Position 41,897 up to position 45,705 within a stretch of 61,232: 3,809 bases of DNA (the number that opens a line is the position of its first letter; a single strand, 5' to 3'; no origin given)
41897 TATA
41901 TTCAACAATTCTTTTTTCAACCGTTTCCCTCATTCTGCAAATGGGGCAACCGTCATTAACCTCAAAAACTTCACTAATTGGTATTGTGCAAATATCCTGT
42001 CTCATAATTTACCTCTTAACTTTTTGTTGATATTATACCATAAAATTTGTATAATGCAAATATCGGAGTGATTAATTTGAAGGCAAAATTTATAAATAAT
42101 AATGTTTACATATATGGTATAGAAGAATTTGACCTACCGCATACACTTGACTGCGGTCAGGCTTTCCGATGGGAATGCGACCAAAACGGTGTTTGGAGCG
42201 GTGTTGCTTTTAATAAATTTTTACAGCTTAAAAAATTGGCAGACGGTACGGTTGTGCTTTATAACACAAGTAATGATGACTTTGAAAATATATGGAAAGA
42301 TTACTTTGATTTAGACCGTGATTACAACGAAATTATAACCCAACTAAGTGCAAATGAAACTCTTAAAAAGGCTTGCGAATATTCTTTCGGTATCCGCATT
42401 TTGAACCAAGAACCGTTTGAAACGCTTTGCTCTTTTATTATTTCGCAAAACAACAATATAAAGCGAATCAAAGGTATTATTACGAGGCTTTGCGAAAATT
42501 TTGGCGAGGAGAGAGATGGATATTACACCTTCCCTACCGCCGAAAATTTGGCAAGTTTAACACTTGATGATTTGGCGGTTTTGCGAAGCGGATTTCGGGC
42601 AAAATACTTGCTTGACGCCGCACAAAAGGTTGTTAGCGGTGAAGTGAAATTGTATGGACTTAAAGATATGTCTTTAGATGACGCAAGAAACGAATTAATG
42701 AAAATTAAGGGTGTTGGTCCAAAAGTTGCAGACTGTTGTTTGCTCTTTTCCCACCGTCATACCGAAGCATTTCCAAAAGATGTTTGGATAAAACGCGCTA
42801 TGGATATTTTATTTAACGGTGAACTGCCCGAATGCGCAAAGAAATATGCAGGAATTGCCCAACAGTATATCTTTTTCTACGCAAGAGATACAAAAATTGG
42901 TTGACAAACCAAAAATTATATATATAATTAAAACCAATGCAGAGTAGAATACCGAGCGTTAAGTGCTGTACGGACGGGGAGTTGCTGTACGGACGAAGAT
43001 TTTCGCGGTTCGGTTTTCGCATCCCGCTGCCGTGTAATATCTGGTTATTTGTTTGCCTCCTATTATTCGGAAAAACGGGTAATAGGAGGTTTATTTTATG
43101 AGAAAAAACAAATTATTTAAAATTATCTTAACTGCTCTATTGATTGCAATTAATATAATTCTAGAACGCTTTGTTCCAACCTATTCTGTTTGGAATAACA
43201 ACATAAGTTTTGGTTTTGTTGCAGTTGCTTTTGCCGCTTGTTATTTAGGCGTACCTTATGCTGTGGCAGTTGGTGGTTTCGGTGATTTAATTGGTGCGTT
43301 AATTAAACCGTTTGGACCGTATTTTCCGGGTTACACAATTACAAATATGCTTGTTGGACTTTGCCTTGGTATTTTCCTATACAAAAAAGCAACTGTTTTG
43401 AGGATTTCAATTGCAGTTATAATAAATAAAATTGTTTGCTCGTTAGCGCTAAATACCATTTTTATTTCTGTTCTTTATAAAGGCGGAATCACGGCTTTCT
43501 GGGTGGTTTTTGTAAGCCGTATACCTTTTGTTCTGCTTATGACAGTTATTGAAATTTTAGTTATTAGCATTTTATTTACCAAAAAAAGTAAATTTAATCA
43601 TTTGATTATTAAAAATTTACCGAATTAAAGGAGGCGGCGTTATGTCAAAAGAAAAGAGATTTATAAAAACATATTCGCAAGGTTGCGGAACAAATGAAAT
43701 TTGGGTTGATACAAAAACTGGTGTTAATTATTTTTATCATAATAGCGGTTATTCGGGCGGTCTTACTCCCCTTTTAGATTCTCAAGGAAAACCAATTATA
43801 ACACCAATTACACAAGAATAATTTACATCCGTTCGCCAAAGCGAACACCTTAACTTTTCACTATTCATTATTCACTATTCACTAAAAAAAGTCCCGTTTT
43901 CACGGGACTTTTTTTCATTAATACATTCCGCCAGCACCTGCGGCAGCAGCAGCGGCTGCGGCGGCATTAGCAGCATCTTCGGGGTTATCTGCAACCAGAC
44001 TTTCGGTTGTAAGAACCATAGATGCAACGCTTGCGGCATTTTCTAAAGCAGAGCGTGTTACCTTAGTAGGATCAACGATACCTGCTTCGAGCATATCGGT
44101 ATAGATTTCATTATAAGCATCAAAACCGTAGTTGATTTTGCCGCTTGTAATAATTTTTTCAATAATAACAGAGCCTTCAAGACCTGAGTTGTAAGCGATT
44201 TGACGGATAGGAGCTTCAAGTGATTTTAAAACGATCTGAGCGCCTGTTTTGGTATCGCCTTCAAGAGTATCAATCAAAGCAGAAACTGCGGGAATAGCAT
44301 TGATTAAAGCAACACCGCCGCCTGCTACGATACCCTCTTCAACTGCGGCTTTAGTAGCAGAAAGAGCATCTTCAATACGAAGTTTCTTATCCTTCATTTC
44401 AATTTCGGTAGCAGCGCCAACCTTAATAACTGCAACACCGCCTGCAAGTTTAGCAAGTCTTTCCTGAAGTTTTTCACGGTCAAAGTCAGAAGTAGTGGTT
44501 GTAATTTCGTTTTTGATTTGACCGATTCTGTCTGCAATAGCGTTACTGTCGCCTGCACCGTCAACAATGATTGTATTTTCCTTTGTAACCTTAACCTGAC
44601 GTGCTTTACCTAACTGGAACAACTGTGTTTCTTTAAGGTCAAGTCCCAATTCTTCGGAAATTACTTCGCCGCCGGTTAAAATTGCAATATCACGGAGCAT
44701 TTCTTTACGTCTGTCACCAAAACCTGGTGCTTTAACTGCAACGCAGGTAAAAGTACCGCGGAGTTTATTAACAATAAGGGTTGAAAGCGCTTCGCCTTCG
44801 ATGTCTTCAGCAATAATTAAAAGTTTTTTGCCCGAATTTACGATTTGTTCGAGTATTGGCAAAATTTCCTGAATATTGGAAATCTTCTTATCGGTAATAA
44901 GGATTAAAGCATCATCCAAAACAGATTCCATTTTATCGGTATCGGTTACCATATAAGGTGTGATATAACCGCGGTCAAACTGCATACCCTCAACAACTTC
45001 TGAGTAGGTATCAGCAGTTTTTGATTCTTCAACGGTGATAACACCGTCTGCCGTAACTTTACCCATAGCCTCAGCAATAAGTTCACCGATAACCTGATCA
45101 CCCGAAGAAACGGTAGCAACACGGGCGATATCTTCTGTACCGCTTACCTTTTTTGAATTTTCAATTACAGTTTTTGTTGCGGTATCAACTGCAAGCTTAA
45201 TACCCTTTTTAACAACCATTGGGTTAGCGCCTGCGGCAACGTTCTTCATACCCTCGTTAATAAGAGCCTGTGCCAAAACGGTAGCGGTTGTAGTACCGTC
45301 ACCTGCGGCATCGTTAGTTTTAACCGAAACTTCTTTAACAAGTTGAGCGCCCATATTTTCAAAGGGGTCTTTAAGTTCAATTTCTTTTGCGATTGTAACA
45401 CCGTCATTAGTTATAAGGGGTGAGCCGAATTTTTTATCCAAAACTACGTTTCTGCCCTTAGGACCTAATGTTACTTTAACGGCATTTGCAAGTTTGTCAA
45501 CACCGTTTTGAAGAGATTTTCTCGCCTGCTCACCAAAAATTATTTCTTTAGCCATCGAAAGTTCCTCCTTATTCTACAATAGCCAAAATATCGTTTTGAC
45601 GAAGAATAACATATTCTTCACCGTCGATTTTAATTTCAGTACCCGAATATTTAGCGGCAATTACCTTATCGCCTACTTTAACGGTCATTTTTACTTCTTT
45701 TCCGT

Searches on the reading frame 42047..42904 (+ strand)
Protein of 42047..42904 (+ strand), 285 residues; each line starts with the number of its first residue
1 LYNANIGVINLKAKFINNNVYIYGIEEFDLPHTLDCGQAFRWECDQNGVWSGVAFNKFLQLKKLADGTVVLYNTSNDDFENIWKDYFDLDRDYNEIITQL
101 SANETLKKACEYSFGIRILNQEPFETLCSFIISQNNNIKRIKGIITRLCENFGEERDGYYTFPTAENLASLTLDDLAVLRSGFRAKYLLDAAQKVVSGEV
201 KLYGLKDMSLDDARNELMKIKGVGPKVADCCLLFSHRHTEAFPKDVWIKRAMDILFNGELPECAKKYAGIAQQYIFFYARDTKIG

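Call 60: search_protein_families(library=pfam, proteins=[window:42047-42904:+])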
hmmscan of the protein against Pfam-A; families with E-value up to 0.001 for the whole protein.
window:42047-42904:+ (285 aa): 3 families
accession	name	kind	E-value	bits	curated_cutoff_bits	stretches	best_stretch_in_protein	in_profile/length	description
PF07934.18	OGG_N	-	9.4e-29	100.4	23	1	25-127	6-115/115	8-oxoguanine DNA glycosylase, N-terminal domain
PF00730.31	HhH-GPD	-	2e-14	54.3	26.2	1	128-257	1-88/108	HhH-GPD superfamily base excision DNA repair protein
PF00633.29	HHH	-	0.00011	22.3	24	1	214-234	10-30/30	Helix-hairpin-helix motif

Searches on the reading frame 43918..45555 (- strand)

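Call 60: search_protein_families(library=pfam, proteins=[window:43918-45555:-])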
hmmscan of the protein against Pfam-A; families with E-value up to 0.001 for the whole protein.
window:43918-45555:- (545 aa): 1 family
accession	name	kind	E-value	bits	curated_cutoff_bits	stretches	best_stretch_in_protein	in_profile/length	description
PF00118.29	Cpn60_TCP1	-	6.5e-77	259.7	34.3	1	22-523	1-488/490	TCP-1/cpn60 chaperonin family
